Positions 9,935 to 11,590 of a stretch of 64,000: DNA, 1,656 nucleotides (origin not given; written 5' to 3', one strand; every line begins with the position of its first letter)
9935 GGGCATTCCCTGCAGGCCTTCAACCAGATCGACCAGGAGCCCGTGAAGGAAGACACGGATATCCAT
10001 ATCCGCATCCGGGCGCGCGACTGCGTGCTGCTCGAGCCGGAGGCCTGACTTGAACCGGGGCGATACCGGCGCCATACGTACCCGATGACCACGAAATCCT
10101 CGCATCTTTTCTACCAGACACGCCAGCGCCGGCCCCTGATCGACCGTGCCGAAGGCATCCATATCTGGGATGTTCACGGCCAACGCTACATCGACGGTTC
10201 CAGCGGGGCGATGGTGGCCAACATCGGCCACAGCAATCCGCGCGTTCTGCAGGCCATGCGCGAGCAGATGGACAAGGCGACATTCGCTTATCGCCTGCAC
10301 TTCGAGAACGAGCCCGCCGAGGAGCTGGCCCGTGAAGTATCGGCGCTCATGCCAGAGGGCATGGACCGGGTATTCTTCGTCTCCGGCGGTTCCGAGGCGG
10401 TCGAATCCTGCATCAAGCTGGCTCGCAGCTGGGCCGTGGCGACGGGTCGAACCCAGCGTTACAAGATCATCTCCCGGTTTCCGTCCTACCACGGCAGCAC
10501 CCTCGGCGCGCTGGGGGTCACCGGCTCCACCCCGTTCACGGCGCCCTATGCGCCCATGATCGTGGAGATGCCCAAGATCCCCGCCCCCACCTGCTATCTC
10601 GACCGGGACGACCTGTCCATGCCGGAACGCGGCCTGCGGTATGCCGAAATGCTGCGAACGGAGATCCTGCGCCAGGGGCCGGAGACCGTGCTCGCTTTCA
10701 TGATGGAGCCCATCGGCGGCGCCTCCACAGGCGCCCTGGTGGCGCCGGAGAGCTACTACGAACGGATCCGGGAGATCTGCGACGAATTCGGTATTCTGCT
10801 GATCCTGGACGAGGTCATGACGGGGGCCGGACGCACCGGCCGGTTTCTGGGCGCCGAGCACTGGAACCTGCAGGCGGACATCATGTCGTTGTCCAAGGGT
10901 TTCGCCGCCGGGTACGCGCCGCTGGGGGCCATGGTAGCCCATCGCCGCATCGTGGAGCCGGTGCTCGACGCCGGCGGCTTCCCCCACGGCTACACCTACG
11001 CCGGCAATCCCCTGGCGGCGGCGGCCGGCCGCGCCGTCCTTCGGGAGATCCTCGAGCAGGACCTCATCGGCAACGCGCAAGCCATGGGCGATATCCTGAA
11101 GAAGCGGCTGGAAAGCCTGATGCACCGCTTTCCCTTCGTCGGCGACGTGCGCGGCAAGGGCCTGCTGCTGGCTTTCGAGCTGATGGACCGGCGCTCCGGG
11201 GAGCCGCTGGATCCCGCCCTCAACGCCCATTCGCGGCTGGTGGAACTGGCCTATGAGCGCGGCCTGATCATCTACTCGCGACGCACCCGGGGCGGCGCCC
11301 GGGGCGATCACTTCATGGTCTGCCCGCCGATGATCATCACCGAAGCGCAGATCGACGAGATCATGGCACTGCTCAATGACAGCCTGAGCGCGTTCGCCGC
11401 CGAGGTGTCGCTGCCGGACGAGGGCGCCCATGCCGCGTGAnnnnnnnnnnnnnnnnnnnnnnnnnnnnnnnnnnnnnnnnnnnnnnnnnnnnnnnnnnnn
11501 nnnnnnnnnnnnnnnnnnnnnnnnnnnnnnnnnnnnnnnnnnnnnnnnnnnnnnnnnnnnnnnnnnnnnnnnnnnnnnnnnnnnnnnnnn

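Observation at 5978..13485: ABC importer + class-III aminotransferase + BKACE + HDAC-type deacetylase: candidate genes for an N6-acetyl-beta-lysine-type catabolic route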

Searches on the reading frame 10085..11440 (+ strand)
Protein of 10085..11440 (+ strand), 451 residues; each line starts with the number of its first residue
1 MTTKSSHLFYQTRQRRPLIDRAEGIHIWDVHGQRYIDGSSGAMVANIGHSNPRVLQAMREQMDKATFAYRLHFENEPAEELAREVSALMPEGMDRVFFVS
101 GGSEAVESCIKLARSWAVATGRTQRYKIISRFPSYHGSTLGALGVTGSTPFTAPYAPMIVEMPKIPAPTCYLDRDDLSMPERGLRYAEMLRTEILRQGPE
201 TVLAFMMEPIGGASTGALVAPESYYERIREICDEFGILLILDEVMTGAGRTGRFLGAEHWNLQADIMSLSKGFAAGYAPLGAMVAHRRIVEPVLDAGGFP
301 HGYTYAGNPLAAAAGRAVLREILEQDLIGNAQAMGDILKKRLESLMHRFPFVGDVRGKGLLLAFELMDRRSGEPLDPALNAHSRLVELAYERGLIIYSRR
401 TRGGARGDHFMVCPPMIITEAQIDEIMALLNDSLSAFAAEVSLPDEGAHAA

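Call 3: search_protein_families(library=pfam, proteins=[window:10085-11440:+])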
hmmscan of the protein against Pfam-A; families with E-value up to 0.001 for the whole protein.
window:10085-11440:+ (451 aa): 1 family
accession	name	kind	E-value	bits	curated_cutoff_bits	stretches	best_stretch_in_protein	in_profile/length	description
PF00202.27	Aminotran_3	-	1.1e-97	327.7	30.5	1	18-432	12-401/403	Aminotransferase class-III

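Call 4: search_protein_families(library=ncbifam, proteins=[window:10085-11440:+])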
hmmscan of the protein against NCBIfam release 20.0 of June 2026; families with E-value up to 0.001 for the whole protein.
window:10085-11440:+ (451 aa): 69 families (the best 25 are shown)
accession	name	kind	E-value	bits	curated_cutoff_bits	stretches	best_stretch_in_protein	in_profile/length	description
NF005685.0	PRK07483.1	equivalog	3.2e-132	441.5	485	1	11-439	8-440/444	aspartate aminotransferase family protein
NF005375.0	PRK06917.1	equivalog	1.4e-122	409.6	535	1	13-437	12-439/448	aspartate aminotransferase family protein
NF005683.0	PRK07481.1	subfamily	1e-110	370.8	575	1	14-437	27-450/453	hypothetical protein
NF005102.0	PRK06541.1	equivalog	3.7e-104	348.8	574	1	13-437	32-456/460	aspartate aminotransferase family protein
NF004767.0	PRK06105.1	subfamily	1.4e-96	323.8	517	1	18-441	33-454/460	aminotransferase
NF005682.0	PRK07480.1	subfamily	2.9e-96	322.9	510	1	17-441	37-456/459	aminotransferase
NF004718.0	PRK06062.1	subfamily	4.5e-91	305.7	472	1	13-439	36-451/454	hypothetical protein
NF005993.0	PRK08117.1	subfamily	1e-89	301.1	574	1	18-438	28-431/433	aspartate aminotransferase family protein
NF004426.0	PRK05769.1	equivalog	1.6e-88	297.4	552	1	8-436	28-439/441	acetyl ornithine aminotransferase family protein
NF005447.0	PRK07036.1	equivalog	8.2e-88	295.1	618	1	12-441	32-459/468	aminotransferase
TIGR00508.1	bioA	equivalog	2.2e-86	290.1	405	1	14-433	12-417/419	adenosylmethionine--8-amino-7-oxononanoate transaminase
NF005684.0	PRK07482.1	subfamily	2e-83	280.5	687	1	14-440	31-458/464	hypothetical protein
NF052567.1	OmAmTferAptACaul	equivalog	1.7e-82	277.5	500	1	14-435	17-429/431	omega-aminotransferase AptA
NF006228.0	PRK08360.1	equivalog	4.9e-82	275.9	608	1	18-439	25-429/443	aspartate aminotransferase family protein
NF005812.0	PRK07678.1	subfamily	3.7e-81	273.1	488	1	16-436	30-449/451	aminotransferase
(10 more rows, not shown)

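Call 16: search_solved_structures(query=window:10085-11440:+, show_alignments=0)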
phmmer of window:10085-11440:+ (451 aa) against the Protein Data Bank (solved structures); distinct sequences matched with E-value up to 0.001: 195 (the best 60 are shown).
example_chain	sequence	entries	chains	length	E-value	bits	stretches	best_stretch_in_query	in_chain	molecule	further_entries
3i4j_A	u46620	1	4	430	1.6e-92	313.6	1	6-434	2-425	Aminotransferase, class III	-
6fyq_A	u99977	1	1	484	2.1e-77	263.9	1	13-434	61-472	amine transaminase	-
6io1_A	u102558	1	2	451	6.1e-77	262.3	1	9-428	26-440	Aminotransferase, class III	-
5lh9_A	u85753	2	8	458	7e-77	262.1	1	13-423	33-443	OMEGA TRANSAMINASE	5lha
6s54_A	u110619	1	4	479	5.1e-76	259.3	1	14-432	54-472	Aspartate aminotransferase family protein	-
6hx9_B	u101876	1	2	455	2.2e-75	257.2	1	11-429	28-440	Aspartate aminotransferase family protein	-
4a6r_A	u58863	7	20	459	3.5e-75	256.5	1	18-438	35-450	OMEGA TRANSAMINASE | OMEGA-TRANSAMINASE | AMINOTRANSFERASE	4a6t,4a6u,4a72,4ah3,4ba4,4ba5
6snu_A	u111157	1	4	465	3.7e-75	256.5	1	18-438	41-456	Aspartate aminotransferase family protein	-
6s4g_A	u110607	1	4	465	3.7e-75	256.5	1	18-438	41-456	Probable aminotransferase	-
7q9x_AAA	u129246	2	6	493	4.5e-75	256.2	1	18-438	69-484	Probable aminotransferase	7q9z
9j4z_A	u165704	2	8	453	8.3e-75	255.3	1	11-428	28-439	Polyamine:pyruvate transaminase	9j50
5ti8_A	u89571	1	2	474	2.8e-73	250.3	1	17-439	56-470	Aminotransferase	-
6gwi_A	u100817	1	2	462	1.3e-71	244.8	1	18-440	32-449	Putrescine aminotransferase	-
9qc2_A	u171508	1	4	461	1.9e-69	237.6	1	16-434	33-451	Aspartate aminotransferase family protein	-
9gh9_A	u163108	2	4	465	2.8e-69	237.1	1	16-434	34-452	Aspartate aminotransferase family protein | Streptomyces aminotransferase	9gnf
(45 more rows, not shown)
